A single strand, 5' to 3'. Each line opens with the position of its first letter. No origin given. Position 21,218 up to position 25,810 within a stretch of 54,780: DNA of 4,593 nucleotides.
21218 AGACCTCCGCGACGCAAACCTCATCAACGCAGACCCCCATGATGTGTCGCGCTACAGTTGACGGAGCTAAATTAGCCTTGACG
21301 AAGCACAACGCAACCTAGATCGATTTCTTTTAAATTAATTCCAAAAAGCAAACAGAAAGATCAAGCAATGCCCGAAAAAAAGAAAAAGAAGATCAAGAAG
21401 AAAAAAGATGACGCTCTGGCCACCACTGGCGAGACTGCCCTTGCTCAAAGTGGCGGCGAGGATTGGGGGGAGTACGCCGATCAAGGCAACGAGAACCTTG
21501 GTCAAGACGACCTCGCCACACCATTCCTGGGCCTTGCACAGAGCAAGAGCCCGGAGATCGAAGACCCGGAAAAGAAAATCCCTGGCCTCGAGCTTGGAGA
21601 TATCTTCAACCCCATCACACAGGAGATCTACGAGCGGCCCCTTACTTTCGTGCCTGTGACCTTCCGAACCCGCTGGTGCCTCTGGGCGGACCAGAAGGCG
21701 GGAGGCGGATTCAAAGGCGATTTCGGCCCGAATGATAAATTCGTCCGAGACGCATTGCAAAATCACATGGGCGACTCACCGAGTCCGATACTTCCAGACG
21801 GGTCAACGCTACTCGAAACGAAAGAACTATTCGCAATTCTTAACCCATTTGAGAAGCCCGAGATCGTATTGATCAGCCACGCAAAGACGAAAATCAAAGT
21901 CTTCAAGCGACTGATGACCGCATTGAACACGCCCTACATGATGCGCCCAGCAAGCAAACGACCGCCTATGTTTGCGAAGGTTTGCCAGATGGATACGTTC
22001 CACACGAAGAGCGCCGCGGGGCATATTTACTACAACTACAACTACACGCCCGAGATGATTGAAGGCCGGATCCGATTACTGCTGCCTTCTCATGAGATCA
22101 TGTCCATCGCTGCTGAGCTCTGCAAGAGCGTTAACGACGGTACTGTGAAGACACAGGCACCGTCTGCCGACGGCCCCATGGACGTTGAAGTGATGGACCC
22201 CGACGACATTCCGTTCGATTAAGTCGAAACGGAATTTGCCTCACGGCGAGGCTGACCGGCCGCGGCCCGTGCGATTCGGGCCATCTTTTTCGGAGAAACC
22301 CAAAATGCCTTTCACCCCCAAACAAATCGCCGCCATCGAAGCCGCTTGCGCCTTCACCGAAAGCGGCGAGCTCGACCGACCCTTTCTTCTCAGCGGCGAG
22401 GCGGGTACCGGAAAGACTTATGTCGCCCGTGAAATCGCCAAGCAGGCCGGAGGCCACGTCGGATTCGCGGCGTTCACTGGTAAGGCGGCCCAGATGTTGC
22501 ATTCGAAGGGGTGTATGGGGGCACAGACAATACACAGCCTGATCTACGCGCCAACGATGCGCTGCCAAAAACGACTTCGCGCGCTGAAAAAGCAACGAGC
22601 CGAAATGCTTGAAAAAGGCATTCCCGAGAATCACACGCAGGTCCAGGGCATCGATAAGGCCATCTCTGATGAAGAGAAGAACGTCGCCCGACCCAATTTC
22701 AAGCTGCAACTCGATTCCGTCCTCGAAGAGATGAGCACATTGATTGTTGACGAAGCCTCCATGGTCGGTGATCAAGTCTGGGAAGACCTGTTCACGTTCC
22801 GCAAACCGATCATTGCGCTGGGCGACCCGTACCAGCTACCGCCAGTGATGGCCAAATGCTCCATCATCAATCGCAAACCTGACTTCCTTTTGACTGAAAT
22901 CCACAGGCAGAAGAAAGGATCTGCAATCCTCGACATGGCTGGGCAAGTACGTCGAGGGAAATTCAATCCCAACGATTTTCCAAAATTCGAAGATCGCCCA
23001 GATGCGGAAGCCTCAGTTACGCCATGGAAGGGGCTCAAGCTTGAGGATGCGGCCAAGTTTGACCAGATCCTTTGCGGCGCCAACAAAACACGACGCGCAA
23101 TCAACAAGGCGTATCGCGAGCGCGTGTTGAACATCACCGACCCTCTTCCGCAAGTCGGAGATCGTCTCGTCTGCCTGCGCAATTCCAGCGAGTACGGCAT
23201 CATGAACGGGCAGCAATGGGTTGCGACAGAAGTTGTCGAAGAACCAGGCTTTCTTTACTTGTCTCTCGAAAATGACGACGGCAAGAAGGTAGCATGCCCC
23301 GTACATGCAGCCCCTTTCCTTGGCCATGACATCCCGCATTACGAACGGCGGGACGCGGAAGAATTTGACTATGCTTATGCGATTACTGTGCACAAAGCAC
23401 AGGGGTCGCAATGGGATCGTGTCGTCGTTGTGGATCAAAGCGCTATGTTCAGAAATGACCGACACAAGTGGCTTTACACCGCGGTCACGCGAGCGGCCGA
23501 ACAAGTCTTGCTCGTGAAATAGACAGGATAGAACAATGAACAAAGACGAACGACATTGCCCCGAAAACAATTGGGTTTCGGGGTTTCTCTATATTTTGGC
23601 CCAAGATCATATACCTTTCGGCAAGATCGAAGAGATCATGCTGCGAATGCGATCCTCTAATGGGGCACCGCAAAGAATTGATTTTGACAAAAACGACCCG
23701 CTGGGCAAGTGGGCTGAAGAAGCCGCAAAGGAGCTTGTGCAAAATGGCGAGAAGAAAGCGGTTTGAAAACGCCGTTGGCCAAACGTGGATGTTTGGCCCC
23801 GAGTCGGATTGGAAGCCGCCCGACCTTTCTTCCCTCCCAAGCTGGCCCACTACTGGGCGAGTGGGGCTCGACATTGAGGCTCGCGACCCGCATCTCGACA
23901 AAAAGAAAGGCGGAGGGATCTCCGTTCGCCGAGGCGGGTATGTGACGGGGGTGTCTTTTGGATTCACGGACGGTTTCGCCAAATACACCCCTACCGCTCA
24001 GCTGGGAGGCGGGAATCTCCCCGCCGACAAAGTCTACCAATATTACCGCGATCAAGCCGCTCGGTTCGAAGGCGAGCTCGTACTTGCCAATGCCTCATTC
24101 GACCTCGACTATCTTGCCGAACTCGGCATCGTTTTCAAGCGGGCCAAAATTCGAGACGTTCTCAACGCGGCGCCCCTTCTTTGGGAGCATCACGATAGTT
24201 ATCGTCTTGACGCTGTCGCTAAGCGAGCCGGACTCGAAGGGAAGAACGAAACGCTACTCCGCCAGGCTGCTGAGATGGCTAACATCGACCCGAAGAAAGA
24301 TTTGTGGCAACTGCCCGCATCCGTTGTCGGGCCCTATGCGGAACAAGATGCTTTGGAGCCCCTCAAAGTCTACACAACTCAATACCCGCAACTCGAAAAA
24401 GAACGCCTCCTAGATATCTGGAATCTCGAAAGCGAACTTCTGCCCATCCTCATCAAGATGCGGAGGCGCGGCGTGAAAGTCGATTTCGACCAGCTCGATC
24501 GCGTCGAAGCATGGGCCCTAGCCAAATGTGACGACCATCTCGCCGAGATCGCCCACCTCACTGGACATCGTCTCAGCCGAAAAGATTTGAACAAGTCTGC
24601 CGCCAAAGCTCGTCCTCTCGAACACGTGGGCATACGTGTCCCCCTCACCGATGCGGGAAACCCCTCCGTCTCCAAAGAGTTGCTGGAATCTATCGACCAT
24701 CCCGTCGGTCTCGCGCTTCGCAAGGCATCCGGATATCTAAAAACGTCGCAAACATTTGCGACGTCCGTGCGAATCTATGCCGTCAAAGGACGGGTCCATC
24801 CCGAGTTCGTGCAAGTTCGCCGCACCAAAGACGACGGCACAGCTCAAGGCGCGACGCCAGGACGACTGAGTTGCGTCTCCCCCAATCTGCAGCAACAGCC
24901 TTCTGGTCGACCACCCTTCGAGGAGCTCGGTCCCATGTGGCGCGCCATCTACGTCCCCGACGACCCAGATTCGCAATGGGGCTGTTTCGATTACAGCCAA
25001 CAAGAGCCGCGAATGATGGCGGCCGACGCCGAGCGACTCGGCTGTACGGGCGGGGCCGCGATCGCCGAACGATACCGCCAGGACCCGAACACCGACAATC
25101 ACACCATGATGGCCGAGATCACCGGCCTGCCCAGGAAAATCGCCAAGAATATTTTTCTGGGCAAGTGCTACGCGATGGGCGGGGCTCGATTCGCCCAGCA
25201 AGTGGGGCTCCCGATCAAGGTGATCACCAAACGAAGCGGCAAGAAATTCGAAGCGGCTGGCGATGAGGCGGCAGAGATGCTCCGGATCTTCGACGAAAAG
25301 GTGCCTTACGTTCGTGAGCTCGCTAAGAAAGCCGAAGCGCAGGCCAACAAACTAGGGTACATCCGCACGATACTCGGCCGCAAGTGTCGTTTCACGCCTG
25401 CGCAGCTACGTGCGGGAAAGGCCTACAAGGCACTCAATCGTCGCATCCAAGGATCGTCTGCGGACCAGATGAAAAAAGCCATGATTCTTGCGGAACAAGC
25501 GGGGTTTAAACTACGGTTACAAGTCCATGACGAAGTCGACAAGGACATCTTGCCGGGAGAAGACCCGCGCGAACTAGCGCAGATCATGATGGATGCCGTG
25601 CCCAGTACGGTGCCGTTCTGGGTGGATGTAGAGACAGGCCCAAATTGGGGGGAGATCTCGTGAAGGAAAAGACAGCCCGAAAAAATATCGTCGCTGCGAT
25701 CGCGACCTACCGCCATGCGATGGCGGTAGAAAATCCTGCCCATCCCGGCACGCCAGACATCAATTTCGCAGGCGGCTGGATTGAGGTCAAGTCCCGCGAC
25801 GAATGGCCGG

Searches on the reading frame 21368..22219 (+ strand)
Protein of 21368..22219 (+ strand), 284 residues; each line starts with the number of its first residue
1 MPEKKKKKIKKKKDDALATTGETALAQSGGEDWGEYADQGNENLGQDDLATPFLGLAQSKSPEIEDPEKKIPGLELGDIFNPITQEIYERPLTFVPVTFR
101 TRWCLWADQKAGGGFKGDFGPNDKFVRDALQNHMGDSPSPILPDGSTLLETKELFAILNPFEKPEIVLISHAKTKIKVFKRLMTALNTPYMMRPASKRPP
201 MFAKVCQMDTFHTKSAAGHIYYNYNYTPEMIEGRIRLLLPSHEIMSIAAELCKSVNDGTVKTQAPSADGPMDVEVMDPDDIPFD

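Call 4: search_protein_families(library=pfam, proteins=[window:21368-22219:+], max_evalue=0.01)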
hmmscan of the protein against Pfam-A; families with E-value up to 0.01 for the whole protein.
window:21368-22219:+ (284 aa): 1 family
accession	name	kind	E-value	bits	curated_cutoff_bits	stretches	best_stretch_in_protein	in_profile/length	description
PF23977.1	Pam3_Gp34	-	2.7e-42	145.7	27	1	32-261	12-235/235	Pam3 phage gp34-like protein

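Call 9: search_dna_similar(query=window:21368-22219:+, collection=phages, mode=protein, max_rows=40, max_evalue=0.001)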
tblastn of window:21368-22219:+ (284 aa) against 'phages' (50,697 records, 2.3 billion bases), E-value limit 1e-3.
Records with a match: 500; places in all: 501; records where one place covers at least 80% of the query: 407.
Best place of each record, by identity: <60% 500.
By first word of the organism name: Pseudomonas 361; Vibrio 38; Escherichia 27; Acinetobacter 10; Bordetella 9; Burkholderia 8; Xanthomonas 6; Serratia 5; Pbunalikevirus 4; Stenotrophomonas 3; and 17 more.
By host as written in the record: Pseudomonas aeruginosa 143; Pseudomonas aeruginosa PAO1 107; - 54; Pseudomonas sp. 34; Escherichia coli 13; Pseudomonas aeruginosa PA14 12; Vibrio cholerae 2095 9; Bordetella bronchiseptica ATCC 10580 9; and 73 more.
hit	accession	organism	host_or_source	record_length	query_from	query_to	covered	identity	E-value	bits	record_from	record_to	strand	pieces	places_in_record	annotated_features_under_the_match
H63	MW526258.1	Pseudomonas phage PhL_UNISO_PA-DSM_ph0031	Pseudomonas aeruginosa DSM 19880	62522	16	270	90%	29.7%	9e-15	80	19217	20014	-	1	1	hypothetical protein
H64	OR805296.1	Pseudomonas phage Victoria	Pseudomonas aeruginosa PAO1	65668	16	270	90%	29.5%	1e-14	79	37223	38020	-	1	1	hypothetical protein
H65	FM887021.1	Pseudomonas phage SN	Pseudomonas aeruginosa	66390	16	270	90%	29.5%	2e-14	79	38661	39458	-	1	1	hypothetical protein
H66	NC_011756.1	Pseudomonas phage SN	Pseudomonas aeruginosa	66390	16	270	90%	29.5%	2e-14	79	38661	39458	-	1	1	hypothetical protein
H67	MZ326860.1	Stenotrophomonas phage Sonora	Stenotrophomonas maltophilia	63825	17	269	89%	29.4%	1e-15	83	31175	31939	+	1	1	hypothetical protein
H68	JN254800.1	Pseudomonas phage NH-4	Pseudomonas aeruginosa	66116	16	270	90%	29.1%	3e-14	79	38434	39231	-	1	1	hypothetical protein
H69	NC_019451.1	Pseudomonas phage NH-4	Pseudomonas aeruginosa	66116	16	270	90%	29.1%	3e-14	79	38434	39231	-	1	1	hypothetical protein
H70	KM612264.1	Vibrio phage J2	Vibrio cholerae 2095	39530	39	282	86%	30.1%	8e-14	77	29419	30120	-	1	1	hypothetical protein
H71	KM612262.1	Vibrio phage H2 SGB-2014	Vibrio cholerae 2095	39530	39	282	86%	30.1%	8e-14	77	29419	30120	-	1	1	hypothetical protein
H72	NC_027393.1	Vibrio phage J2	Vibrio cholerae 2095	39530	39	282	86%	30.1%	8e-14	77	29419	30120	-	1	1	hypothetical protein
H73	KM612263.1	Vibrio phage H3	Vibrio cholerae 2095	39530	39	282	86%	30.1%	2e-13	76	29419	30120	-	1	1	hypothetical protein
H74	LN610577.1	Pseudomonas phage vB_PaeS_PAO1_Ab18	Pseudomonas aeruginosa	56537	32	269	84%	30.9%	2e-21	100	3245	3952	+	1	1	ORF04: hypothetical protein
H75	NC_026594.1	Pseudomonas phage vB_PaeS_PAO1_Ab18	Pseudomonas aeruginosa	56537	32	269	84%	30.9%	2e-21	100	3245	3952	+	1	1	ORF04: hypothetical protein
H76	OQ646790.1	Pseudomonas phage PA_LZ03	Pseudomonas aeruginosa PA14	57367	32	269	84%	30.9%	3e-21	99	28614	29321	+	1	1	hypothetical protein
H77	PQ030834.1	Pseudomonas phage phiW8-1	Pseudomonas aeruginosa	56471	32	269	84%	30.9%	3e-21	99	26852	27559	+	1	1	record has no annotation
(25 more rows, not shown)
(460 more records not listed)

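Call 23: search_protein_families(library=phrogs, proteins=[window:21368-22219:+], max_evalue=0.001)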
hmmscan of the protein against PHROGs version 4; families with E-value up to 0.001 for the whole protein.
window:21368-22219:+ (284 aa): 1 family
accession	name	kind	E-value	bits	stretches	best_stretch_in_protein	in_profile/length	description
phrog_2402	-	unknown function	2.6e-41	143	1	7-269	10-274/292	-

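Call 49: search_solved_structures(query=window:21368-22219:+, max_evalue=1)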
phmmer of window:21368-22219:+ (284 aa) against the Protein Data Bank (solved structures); distinct sequences matched with E-value up to 1: 1.
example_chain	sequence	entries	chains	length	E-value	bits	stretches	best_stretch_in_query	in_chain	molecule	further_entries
2ef8_A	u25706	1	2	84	0.51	12.8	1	43-85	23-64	Putative transcription factor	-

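Call 50: search_protein_families(library=ncbifam, proteins=[window:21368-22219:+], max_evalue=0.001)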
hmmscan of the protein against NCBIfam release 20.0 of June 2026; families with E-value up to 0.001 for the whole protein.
window:21368-22219:+ (284 aa): 0 families

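Call 51: search_protein_families(library=padloc, proteins=[window:21368-22219:+], max_evalue=0.001)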
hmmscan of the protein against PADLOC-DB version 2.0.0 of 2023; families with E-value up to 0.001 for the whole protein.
window:21368-22219:+ (284 aa): 0 families

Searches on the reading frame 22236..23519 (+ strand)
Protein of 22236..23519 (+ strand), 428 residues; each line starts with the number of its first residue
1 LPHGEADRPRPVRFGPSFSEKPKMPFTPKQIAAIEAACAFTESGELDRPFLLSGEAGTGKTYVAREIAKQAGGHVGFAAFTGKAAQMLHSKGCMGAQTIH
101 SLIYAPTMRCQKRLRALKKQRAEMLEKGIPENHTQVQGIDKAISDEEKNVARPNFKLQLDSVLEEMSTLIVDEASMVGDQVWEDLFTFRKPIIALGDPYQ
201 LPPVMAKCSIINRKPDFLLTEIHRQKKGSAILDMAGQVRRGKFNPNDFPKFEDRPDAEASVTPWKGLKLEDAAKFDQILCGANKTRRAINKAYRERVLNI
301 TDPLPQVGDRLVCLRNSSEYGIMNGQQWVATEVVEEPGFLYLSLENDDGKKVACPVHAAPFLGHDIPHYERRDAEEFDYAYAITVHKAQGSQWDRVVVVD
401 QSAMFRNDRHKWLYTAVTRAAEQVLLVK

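Call 4: search_protein_families(library=pfam, proteins=[window:22236-23519:+], max_evalue=0.01)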
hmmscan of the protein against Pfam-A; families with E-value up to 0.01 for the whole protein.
window:22236-23519:+ (428 aa): 10 families
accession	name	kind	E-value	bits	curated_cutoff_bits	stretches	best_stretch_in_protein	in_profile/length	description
PF13604.12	AAA_30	-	4.7e-23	82.3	27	1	28-244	4-174/191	AAA domain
PF13538.12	UvrD_C_2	-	1.4e-18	66.9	27.4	1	379-427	1-52/52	UvrD-like helicase C-terminal domain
PF13245.12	AAA_19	-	1.8e-16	61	25.1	1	48-205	12-133/134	AAA domain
PF01443.25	Viral_helicase1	-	1e-08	35.7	21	1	380-426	178-226/228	Viral superfamily 1 RNA helicase core domain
PF13191.12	AAA_16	-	3.9e-08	34.4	32.6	1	30-141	8-103/167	AAA ATPase domain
PF05970.20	PIF1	-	2e-06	28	25.9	0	46-120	21-93/223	PIF1-like helicase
PF13401.12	AAA_22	-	2.6e-05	25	27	1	50-190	8-109/130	AAA domain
PF13086.12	AAA_11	-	0.00011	22.5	27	0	165-205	213-254/257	AAA domain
PF00004.35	AAA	-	0.00046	21.1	21.2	1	51-82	2-29/131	ATPase family associated with various cellular activities (AAA)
PF04851.21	ResIII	-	0.0013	19.1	22.5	1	24-71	2-47/164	Type III restriction enzyme, res subunit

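Call 23: search_protein_families(library=phrogs, proteins=[window:22236-23519:+], max_evalue=0.001)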
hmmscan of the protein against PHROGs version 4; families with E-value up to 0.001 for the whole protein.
window:22236-23519:+ (428 aa): 5 families
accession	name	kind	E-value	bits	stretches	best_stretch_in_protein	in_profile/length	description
phrog_325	-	DNA, RNA and nucleotide metabolism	8.3e-92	310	1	17-427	462-867/986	Dda-like helicase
phrog_4412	-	DNA, RNA and nucleotide metabolism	5.7e-33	115.2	3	364-426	649-711/743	exonuclease V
phrog_1967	-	DNA, RNA and nucleotide metabolism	1.1e-13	51.6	1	18-119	145-249/776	DNA helicase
phrog_25471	-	unknown function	2.8e-06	28.5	1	24-182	1-137/162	-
phrog_168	-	DNA, RNA and nucleotide metabolism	6.4e-05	23.8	1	39-80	35-75/314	clamp loader of DNA polymerase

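Call 51: search_protein_families(library=padloc, proteins=[window:22236-23519:+], max_evalue=0.001)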
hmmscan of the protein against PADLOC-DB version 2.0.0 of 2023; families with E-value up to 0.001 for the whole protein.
window:22236-23519:+ (428 aa): 16 families
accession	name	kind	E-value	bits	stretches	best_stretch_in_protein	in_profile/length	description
PDLC04476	PDC-M16A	-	2.7e-44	149.7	3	26-188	5-140/691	-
PDLC04475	PDC-M16A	-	2.2e-42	143.5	4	378-427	433-484/721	-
PDLC04472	PDC-M16A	-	7.8e-32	108.5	2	378-427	647-698/930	-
PDLC01734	typeIV_RecD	-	4.2e-26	89.4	2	51-242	358-519/763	RecD_0_IVD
PDLC05064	PDC-S68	-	1.7e-23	80.3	2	368-426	1039-1096/1273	-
PDLC04474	PDC-M16A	-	4.6e-23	79.6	2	17-311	207-499/917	-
PDLC05065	PDC-S68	-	1.5e-20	70.6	2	372-427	1000-1054/1221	-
PDLC05066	PDC-S68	-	7.9e-20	68.5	2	371-426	989-1044/1202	-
PDLC01148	RecD_like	-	5.3e-14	49.4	1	378-427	632-679/719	RecD/Tra ATPase fused to N-terminal HHH domain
PDLC05035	PDC-S53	-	6.5e-12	42.3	1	377-423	815-861/900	-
PDLC04470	PDC-M16A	-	2.4e-05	20.7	0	378-426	627-677/895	-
PDLC04140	mad8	-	0.0003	18.4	1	48-145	28-129/314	mads_8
PDLC00122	GajB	-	0.00056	16.9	0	380-427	423-471/502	UrvD helicase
PDLC04473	PDC-M16A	-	0.00061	16.1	1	376-421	456-507/735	-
PDLC03802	RTasHel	-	0.00071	16.5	0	361-426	584-649/675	DRT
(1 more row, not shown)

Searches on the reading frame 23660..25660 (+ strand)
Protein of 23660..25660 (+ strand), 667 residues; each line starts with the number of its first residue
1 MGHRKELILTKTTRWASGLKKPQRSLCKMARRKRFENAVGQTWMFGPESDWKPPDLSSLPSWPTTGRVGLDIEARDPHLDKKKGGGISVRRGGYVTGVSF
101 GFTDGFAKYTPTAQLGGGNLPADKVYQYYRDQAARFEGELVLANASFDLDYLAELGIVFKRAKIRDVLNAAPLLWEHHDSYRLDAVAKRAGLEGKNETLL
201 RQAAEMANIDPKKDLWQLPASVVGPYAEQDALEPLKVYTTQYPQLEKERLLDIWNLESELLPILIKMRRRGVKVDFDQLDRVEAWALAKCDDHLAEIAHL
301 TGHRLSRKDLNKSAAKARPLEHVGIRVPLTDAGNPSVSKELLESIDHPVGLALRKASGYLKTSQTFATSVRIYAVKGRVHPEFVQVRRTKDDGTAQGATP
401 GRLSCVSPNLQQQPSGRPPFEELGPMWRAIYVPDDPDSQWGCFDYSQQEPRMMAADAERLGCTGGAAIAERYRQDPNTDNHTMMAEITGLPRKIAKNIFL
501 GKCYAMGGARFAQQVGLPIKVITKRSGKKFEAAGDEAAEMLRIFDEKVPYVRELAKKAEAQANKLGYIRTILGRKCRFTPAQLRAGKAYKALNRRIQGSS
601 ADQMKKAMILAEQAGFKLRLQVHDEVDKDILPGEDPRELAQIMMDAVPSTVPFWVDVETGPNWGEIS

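Call 4: search_protein_families(library=pfam, proteins=[window:23660-25660:+], max_evalue=0.01)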
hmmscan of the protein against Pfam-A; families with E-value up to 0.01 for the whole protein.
window:23660-25660:+ (667 aa): 1 family
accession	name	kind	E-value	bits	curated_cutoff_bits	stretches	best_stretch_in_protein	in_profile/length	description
PF00476.26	DNA_pol_A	-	3e-36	125.6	34.3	1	329-665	53-381/381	DNA polymerase family A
